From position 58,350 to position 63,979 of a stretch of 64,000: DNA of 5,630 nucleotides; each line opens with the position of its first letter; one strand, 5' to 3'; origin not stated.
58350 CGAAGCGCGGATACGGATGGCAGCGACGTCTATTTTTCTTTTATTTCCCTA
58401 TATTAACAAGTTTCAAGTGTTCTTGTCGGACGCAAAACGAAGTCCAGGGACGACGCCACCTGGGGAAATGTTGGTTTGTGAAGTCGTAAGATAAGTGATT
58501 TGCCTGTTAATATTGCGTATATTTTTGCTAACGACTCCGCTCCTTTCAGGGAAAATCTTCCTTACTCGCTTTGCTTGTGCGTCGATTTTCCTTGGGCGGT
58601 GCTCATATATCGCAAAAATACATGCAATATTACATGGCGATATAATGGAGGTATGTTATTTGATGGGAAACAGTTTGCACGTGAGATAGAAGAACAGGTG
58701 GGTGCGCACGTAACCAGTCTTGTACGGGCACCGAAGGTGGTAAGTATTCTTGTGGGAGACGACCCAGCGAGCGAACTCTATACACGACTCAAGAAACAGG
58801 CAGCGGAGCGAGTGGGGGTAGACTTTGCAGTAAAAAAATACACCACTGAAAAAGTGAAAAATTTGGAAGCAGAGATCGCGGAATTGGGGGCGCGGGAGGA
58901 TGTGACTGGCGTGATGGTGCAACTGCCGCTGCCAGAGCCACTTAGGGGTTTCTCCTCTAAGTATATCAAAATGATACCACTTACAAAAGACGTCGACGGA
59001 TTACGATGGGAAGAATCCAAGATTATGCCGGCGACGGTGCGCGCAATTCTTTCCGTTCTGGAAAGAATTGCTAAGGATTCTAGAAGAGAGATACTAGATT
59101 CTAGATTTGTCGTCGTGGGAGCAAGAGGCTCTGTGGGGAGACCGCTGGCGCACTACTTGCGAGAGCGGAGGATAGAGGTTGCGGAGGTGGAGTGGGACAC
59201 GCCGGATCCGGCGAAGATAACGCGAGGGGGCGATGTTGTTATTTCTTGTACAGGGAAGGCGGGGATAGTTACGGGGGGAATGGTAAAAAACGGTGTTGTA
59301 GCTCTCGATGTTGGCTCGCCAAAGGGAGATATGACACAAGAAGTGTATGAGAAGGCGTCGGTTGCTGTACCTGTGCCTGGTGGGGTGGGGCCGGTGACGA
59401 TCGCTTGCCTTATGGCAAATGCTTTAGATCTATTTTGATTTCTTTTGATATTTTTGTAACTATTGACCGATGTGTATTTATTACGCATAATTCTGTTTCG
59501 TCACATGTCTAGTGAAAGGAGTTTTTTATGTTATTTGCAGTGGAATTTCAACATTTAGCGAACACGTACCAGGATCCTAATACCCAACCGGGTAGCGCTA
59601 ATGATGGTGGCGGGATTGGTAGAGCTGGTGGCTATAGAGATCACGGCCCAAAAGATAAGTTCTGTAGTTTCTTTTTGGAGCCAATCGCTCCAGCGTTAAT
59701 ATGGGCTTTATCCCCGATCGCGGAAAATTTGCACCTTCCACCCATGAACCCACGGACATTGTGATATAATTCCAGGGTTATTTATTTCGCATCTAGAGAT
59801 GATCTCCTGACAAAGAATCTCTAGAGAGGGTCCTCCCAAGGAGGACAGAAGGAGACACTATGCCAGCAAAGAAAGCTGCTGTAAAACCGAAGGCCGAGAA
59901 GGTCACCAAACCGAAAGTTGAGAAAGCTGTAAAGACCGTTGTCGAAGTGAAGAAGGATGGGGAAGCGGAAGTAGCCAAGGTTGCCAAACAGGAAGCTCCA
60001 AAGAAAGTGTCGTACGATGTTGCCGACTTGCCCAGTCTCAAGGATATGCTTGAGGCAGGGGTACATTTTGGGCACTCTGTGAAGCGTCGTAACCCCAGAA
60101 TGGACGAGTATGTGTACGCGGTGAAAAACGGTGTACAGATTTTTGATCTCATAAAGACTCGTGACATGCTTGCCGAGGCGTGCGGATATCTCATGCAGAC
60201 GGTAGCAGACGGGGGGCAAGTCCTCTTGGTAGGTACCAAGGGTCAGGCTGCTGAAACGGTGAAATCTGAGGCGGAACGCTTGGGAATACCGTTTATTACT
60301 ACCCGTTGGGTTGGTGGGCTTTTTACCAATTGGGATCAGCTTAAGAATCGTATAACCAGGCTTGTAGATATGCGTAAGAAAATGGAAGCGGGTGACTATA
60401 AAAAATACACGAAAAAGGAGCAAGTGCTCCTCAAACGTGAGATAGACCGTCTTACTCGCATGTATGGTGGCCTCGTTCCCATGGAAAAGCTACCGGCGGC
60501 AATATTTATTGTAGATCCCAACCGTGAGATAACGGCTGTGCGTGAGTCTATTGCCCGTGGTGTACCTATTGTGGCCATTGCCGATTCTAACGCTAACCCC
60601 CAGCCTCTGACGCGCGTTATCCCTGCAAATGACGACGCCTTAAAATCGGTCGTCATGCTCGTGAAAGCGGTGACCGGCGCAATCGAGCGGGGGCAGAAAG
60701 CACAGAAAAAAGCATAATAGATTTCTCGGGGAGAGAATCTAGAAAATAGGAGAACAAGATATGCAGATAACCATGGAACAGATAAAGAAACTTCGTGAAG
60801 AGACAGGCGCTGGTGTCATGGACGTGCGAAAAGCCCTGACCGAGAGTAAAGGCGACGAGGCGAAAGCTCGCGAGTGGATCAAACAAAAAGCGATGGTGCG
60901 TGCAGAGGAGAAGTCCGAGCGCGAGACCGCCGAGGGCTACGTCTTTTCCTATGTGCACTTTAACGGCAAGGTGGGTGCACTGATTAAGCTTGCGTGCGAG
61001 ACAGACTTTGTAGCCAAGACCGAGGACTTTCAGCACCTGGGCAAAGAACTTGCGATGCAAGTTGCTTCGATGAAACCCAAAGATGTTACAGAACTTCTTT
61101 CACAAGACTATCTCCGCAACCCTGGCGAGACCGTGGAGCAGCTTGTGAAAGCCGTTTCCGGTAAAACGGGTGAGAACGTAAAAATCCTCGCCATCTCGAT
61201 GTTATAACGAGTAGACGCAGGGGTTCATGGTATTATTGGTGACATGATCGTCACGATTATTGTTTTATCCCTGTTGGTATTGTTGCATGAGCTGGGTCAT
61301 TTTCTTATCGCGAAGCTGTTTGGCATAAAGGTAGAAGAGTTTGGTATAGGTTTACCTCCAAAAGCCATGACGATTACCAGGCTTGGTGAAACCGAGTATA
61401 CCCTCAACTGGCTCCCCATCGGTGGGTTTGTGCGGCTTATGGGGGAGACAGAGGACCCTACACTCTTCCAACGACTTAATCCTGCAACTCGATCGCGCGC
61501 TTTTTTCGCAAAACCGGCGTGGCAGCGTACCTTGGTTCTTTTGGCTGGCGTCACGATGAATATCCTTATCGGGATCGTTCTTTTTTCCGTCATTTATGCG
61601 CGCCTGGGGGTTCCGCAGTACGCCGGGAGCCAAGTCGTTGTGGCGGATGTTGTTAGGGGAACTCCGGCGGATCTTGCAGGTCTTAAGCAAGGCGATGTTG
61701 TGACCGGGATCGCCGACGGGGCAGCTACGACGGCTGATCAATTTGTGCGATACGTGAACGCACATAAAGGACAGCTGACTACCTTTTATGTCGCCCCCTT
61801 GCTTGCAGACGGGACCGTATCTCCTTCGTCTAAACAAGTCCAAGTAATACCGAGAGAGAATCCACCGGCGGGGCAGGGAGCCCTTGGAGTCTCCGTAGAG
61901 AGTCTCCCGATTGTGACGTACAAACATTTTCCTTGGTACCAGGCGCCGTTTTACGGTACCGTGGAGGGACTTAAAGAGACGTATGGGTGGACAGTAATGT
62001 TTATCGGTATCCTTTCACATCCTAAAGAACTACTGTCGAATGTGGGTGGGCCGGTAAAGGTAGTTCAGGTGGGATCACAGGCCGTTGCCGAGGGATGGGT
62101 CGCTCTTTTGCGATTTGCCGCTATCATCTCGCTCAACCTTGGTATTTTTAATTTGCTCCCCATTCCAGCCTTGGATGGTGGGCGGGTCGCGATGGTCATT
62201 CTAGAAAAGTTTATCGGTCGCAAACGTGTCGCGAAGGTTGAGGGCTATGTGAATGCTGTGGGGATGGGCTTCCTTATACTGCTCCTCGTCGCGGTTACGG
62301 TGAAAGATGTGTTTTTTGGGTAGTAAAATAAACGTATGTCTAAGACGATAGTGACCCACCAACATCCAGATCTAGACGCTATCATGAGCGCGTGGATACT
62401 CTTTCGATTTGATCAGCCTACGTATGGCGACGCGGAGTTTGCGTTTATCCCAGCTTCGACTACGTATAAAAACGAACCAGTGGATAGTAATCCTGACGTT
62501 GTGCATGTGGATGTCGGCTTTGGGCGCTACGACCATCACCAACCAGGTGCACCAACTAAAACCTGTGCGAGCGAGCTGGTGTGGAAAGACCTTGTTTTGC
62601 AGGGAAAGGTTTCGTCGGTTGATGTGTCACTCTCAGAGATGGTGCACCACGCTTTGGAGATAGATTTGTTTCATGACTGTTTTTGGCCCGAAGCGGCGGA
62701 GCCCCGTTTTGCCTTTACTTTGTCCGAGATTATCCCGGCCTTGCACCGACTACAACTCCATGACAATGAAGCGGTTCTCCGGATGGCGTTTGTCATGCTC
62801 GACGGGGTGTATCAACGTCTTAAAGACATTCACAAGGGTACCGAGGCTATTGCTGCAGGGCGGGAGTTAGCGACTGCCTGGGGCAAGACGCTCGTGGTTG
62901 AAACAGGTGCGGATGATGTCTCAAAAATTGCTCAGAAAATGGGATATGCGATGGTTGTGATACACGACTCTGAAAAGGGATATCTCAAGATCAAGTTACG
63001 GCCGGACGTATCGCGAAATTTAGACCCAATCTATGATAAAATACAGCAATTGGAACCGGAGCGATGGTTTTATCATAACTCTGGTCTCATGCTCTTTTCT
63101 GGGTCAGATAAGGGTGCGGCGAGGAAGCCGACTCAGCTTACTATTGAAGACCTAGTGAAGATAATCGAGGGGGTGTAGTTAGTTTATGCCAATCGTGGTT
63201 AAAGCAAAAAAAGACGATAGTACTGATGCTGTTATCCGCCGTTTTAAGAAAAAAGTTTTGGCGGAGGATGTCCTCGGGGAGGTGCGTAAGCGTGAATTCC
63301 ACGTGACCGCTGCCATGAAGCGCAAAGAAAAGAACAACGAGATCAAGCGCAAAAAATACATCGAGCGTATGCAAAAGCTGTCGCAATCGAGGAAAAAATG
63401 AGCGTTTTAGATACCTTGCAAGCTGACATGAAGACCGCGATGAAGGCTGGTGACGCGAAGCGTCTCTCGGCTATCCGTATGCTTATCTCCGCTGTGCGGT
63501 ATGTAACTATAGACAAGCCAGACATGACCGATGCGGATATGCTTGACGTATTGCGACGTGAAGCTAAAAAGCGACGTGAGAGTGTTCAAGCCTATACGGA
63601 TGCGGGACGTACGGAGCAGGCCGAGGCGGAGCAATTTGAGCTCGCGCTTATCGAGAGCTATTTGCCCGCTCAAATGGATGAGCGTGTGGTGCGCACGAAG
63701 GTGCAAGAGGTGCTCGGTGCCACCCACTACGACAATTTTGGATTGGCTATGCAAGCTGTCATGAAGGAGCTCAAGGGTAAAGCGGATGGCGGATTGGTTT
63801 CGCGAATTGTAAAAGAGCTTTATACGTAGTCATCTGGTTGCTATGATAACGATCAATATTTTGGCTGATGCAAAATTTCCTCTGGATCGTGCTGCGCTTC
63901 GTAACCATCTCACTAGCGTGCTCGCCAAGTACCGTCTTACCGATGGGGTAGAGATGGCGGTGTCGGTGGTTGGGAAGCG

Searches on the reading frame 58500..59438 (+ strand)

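Call 65: search_protein_families(library=pfam, proteins=[window:58500-59438:+])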
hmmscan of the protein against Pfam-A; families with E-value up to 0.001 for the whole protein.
window:58500-59438:+ (312 aa): 2 families
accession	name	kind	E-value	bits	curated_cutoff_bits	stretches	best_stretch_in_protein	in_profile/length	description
PF02882.25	THF_DHG_CYH_C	-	2.6e-28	98.8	27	1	170-310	10-154/160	Tetrahydrofolate dehydrogenase/cyclohydrolase, NAD(P)-binding domain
PF00763.28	THF_DHG_CYH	-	2.8e-24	86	32.8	1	55-166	2-115/115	Tetrahydrofolate dehydrogenase/cyclohydrolase, catalytic domain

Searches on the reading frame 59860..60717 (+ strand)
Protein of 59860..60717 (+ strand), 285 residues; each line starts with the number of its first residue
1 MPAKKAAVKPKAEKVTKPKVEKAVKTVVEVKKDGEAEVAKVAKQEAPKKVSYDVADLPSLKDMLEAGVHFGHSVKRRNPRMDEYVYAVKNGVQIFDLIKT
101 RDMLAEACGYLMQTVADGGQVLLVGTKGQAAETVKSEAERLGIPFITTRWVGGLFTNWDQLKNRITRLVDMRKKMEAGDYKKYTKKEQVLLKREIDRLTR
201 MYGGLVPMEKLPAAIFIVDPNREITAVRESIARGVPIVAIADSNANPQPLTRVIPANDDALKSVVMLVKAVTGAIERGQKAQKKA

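Call 65: search_protein_families(library=pfam, proteins=[window:59860-60717:+])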
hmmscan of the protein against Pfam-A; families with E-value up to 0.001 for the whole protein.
window:59860-60717:+ (285 aa): 1 family
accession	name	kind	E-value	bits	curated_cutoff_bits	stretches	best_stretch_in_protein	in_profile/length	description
PF00318.25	Ribosomal_S2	-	1.5e-69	234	26.1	1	63-278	1-216/216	Ribosomal protein S2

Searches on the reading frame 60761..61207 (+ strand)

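Call 65: search_protein_families(library=pfam, proteins=[window:60761-61207:+])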
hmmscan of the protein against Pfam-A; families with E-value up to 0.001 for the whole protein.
window:60761-61207:+ (148 aa): 2 families
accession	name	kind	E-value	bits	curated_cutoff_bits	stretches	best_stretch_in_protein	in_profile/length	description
PF00889.24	EF_TS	-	4.9e-17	62.6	27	1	72-143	1-70/204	Elongation factor TS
PF25025.1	EF-Ts_N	-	2.8e-05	24.4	33.2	1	4-45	13-55/60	Elongation factor Ts, mitochondrial, N-terminal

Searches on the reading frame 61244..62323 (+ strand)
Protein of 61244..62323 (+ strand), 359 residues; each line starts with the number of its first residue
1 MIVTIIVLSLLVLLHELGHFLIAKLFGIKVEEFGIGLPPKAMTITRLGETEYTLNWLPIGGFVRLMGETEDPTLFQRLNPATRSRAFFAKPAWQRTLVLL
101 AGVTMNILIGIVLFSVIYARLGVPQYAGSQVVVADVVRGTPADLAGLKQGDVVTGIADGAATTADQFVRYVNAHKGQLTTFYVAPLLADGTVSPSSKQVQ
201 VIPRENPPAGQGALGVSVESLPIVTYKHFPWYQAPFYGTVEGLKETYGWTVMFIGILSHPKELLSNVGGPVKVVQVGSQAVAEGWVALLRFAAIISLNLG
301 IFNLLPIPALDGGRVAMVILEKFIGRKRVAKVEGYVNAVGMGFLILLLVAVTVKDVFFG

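Call 65: search_protein_families(library=pfam, proteins=[window:61244-62323:+])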
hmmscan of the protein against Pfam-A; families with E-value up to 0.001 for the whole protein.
window:61244-62323:+ (359 aa): 3 families
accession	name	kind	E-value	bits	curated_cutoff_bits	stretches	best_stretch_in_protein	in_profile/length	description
PF02163.28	Peptidase_M50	-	1.3e-54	185.3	27.2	1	4-347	2-221/221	Peptidase family M50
PF13180.12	PDZ_2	-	1.3e-06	29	27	1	129-175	12-58/80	PDZ domain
PF17820.7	PDZ_6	-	1.4e-06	28.4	27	1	132-180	1-49/54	PDZ domain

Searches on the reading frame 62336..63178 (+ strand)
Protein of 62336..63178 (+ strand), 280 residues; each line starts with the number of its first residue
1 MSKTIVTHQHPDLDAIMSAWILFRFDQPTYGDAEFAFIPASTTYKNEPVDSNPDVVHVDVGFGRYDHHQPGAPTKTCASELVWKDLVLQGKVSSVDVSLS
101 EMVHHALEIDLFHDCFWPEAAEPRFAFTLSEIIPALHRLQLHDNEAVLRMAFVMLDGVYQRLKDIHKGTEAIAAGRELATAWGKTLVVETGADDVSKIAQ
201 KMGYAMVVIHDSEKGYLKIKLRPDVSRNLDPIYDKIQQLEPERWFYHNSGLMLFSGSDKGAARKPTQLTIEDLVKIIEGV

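Call 32: find_encoding_contigs(protein=window:62336-63178:+, flank=10000, max_places=3)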
Protein window:62336-63178:+ (280 aa): 3 contigs read that carry it; 1 place shown.
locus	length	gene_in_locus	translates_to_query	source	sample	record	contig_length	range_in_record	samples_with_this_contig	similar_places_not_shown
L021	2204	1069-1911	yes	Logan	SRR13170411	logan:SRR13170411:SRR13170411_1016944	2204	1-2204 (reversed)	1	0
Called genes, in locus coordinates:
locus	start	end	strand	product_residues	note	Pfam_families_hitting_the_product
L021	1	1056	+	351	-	?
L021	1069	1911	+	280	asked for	-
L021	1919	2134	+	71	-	PF01165:Ribosomal_S21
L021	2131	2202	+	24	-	?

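Call 65: search_protein_families(library=pfam, proteins=[window:62336-63178:+])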
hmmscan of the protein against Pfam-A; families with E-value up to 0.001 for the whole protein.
window:62336-63178:+ (280 aa): 0 families

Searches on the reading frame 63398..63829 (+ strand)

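Call 65: search_protein_families(library=pfam, proteins=[window:63398-63829:+])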
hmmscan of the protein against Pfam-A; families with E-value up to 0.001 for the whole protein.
window:63398-63829:+ (143 aa): 1 family
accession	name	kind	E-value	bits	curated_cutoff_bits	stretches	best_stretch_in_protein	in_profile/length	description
PF09424.15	YqeY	-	2.9e-38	131.6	27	1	5-140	2-141/143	Yqey-like protein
